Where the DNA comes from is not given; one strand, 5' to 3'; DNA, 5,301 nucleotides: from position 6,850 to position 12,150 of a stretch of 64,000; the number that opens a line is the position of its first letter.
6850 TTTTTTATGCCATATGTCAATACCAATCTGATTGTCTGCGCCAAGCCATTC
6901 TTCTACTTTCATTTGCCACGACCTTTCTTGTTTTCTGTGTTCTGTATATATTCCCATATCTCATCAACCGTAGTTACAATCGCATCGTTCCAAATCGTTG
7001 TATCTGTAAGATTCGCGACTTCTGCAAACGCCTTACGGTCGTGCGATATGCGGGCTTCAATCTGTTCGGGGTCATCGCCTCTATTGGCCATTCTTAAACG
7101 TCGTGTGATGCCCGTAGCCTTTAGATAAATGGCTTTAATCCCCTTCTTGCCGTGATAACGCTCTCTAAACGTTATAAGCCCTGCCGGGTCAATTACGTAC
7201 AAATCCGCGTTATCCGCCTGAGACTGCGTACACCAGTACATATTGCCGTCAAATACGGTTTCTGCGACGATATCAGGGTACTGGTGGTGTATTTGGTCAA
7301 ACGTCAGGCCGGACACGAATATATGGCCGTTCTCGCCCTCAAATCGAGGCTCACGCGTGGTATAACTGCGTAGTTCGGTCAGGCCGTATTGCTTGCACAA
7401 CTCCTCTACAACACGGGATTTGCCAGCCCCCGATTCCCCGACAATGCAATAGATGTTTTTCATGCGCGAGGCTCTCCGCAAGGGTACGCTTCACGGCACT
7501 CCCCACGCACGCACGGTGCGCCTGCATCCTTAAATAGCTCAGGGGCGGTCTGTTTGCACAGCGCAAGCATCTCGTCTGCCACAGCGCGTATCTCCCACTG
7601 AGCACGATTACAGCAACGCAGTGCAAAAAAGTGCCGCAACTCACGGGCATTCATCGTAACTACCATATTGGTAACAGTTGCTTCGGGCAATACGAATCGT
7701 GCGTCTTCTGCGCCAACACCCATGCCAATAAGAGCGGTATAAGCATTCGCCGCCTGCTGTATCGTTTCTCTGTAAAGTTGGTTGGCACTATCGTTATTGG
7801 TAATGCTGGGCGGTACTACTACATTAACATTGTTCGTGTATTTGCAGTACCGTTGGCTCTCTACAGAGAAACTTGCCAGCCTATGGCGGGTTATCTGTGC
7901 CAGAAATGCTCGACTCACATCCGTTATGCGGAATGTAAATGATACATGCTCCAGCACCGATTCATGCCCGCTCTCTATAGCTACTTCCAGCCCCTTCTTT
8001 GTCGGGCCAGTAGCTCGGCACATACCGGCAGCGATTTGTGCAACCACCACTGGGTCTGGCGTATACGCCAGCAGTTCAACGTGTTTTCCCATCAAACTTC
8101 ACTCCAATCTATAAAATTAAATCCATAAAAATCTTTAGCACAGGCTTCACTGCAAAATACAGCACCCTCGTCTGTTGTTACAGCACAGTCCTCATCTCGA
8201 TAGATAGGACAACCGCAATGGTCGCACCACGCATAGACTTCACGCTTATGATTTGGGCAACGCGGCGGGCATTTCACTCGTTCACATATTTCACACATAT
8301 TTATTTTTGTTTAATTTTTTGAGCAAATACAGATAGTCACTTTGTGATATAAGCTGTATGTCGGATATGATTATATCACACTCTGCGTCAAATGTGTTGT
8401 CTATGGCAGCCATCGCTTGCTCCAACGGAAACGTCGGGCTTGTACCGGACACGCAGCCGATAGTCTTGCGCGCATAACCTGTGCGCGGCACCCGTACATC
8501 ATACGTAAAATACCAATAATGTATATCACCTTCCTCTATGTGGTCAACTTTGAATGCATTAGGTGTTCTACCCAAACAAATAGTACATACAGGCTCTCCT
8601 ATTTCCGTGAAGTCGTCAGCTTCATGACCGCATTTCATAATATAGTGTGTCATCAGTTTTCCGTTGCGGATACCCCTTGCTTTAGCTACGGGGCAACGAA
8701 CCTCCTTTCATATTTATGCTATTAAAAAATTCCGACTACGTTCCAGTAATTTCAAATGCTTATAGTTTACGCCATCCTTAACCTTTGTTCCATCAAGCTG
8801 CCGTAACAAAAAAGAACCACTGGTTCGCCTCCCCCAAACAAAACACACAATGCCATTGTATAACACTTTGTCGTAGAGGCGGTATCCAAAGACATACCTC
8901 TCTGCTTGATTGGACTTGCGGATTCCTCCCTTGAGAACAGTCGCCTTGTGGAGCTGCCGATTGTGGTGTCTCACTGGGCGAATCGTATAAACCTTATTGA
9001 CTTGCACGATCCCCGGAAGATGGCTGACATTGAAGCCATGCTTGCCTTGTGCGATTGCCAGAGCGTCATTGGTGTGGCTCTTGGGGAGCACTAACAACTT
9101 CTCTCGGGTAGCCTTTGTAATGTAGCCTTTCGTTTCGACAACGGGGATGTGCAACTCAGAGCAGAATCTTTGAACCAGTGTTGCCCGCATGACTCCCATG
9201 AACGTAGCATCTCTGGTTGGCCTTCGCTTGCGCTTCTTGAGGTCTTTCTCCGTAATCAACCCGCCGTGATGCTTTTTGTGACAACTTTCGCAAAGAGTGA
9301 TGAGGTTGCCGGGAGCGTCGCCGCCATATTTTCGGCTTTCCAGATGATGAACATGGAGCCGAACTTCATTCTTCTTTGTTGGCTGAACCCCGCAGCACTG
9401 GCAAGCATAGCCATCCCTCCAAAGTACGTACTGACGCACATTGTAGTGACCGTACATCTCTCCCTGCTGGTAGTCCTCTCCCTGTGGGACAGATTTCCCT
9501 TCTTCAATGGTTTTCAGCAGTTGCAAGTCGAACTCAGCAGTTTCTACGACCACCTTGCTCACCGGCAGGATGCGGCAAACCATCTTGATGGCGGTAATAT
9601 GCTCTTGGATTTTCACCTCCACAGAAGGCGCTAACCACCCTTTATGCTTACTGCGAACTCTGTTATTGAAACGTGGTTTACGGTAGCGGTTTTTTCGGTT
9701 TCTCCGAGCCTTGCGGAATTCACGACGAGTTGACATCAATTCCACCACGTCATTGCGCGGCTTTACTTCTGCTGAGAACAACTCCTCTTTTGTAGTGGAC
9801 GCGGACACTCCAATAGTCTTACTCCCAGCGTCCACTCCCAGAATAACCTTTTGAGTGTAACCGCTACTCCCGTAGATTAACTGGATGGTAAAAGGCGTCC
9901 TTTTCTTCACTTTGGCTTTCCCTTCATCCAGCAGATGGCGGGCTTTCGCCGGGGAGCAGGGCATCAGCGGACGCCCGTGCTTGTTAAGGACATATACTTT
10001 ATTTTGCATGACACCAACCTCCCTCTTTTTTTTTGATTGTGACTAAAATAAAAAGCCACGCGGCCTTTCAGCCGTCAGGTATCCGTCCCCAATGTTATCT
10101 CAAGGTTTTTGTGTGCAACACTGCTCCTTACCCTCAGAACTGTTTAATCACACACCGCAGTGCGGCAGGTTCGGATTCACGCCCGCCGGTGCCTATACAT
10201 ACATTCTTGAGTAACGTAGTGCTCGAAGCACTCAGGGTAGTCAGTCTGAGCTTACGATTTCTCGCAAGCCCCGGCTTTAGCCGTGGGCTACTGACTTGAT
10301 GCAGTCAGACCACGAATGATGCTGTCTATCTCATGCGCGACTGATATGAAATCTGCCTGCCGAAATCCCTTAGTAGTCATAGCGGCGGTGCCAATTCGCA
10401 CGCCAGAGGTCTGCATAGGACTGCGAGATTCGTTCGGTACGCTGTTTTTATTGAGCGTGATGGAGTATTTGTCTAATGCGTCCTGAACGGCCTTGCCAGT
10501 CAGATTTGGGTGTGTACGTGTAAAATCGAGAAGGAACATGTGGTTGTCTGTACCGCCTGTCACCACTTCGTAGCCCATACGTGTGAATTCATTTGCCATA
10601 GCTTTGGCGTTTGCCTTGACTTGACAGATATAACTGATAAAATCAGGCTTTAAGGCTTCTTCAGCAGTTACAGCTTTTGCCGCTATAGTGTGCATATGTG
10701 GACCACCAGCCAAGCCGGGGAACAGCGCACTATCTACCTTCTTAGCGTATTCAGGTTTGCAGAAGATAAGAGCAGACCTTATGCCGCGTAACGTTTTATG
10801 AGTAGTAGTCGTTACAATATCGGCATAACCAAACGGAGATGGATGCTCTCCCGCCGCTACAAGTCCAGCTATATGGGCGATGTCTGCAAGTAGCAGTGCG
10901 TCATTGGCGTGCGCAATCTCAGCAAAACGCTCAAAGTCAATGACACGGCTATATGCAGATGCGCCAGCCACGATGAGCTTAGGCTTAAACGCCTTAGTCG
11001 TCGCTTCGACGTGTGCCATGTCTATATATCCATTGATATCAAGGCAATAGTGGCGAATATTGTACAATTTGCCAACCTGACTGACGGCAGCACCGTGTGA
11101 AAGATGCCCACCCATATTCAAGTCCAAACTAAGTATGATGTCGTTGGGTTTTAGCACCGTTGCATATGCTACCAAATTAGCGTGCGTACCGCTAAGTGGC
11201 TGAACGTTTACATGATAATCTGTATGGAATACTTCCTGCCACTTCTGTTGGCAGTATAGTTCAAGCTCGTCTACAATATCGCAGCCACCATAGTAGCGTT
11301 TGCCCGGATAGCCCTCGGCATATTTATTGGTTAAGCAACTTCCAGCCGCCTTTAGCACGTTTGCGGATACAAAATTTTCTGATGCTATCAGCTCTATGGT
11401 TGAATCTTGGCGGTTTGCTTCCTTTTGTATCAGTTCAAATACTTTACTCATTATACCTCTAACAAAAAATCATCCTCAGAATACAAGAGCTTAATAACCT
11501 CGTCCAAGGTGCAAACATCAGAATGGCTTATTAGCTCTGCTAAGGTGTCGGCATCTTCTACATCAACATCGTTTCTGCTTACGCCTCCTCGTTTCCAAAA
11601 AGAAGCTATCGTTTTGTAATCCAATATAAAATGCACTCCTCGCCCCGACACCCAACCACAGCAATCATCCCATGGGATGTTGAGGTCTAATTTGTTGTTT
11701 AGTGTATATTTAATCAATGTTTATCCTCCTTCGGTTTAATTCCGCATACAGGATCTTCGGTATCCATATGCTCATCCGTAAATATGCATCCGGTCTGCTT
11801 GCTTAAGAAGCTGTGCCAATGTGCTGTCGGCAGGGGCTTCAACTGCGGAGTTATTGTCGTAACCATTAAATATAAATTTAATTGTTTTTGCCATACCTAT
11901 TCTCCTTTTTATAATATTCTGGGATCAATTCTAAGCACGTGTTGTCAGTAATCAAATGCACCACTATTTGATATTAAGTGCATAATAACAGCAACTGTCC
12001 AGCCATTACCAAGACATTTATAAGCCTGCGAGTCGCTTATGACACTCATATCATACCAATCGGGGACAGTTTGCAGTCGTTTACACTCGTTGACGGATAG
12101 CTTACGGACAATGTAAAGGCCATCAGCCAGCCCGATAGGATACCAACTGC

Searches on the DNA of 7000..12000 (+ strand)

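Call 14: search_dna_similar(query=window:7000-12000:+, collection=phages, mode=near, max_rows=20)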
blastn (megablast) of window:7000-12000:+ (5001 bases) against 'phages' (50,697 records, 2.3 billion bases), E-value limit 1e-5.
No match.

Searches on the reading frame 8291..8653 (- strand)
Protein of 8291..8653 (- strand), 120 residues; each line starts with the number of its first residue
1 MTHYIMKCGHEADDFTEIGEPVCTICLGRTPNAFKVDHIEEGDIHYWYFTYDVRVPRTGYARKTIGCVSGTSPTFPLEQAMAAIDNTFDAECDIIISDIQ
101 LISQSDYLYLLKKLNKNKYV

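Call 11: search_protein_families(library=pfam, proteins=[window:8291-8653:-])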
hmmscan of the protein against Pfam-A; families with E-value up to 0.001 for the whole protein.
window:8291-8653:- (120 aa): 0 families

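Call 19: find_related_loci(query=window:8291-8653:-, collection=viral_contigs, flank=4000)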
Query window:8291-8653:- (120 aa) in viral_contigs; peptide patterns used: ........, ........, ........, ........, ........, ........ (x = any residue, [..] = any of these).
30 stretches matched a pattern, but none encodes a relative of the query by tblastn (E <= 1e-3).

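Call 40: find_encoding_contigs(protein=window:8291-8653:-, flank=4000, max_places=8)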
Protein window:8291-8653:- (120 aa): 23 contigs read that carry it; 8 places shown.
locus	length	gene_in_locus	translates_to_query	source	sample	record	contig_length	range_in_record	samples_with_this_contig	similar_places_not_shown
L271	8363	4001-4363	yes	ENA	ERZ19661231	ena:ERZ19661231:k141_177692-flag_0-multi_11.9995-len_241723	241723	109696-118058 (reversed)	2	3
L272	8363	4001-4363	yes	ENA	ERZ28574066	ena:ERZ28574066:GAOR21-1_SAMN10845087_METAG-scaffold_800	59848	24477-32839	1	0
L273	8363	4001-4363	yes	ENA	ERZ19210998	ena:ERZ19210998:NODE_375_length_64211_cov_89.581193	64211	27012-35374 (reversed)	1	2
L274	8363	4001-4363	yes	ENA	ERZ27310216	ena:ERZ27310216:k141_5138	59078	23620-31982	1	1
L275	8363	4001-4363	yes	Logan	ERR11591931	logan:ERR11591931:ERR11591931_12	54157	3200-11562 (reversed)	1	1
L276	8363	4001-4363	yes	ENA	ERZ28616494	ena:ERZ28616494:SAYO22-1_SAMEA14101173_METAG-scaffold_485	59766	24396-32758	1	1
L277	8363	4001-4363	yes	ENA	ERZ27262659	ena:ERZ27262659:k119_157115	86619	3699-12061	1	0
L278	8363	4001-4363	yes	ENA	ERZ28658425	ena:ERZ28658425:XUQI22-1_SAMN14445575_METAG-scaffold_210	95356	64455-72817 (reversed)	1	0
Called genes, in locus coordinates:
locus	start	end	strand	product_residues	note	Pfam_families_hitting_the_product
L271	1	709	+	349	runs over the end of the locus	PF00145:DNA_methylase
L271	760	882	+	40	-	-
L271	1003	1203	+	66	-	-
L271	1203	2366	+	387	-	PF00464:SHMT, PF00155:Aminotran_1_2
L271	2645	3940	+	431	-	PF14239:RRXRR, PF01844:HNH (weak)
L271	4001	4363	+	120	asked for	-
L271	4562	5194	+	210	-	PF02511:Thy1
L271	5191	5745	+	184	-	-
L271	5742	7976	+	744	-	PF02867:Ribonuc_red_lgC, PF12637:TSCPD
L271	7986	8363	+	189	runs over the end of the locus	PF00149:Metallophos (weak)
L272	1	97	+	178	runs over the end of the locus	PF00145:DNA_methylase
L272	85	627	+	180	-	PF00145:DNA_methylase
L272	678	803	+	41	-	-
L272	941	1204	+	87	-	-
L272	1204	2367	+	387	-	PF00464:SHMT, PF00155:Aminotran_1_2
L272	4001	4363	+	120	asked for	-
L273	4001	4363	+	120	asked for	-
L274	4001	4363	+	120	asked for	-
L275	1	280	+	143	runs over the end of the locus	-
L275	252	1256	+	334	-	PF01507:PAPS_reduct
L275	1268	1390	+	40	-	-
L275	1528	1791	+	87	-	-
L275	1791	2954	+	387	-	PF00464:SHMT, PF00155:Aminotran_1_2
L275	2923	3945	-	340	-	PF26125:AcrVA2-like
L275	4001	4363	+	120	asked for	-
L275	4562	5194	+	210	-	PF02511:Thy1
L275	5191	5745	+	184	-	-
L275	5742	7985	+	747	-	PF02867:Ribonuc_red_lgC, PF12637:TSCPD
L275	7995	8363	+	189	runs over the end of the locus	PF00149:Metallophos (weak), PF12850:Metallophos_2 (weak)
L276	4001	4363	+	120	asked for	-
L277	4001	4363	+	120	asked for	-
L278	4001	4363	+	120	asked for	-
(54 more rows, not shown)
